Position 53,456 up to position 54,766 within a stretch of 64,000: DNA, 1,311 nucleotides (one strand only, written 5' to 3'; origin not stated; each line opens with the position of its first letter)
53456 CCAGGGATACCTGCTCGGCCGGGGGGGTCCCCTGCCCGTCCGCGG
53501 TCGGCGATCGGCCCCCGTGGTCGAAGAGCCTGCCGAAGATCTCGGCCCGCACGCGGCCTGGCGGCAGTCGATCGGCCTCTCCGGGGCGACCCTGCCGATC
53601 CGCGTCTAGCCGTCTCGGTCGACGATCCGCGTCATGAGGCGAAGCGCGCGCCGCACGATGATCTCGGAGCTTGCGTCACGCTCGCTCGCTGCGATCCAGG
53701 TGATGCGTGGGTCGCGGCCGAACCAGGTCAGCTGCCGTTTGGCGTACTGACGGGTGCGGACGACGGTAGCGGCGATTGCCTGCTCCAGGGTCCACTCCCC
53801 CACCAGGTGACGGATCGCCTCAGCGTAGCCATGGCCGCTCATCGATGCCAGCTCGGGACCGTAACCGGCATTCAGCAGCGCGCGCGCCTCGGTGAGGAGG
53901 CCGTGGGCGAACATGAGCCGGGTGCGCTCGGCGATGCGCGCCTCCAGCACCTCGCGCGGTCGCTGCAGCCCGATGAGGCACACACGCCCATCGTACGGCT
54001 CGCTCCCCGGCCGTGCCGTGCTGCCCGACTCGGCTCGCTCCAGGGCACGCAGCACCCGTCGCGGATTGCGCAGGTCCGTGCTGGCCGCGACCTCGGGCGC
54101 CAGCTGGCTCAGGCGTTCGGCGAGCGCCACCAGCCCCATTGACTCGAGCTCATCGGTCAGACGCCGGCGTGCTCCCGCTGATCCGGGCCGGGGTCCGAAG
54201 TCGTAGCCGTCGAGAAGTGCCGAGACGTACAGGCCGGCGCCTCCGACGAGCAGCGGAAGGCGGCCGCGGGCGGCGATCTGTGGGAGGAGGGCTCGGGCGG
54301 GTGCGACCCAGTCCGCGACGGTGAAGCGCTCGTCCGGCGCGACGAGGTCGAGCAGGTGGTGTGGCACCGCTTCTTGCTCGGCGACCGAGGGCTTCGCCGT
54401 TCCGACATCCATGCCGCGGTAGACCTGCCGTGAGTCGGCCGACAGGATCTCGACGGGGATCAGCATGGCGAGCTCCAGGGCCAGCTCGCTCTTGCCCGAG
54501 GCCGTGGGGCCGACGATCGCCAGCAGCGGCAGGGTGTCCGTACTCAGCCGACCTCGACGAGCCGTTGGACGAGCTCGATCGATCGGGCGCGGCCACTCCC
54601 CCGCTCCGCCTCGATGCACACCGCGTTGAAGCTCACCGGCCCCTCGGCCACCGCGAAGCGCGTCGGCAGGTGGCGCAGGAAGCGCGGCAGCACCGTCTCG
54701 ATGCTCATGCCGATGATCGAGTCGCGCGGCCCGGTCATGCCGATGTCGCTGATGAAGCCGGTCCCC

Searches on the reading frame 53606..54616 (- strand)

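Call 71: search_protein_families(library=pfam, proteins=[window:53606-54616:-], max_evalue=0.00001)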
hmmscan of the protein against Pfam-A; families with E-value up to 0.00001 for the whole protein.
window:53606-54616:- (336 aa): 1 family
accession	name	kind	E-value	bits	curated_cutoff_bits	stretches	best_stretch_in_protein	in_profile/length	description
PF01715.23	IPPT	-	1.7e-71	241.2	23.6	1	64-301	1-242/243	IPP transferase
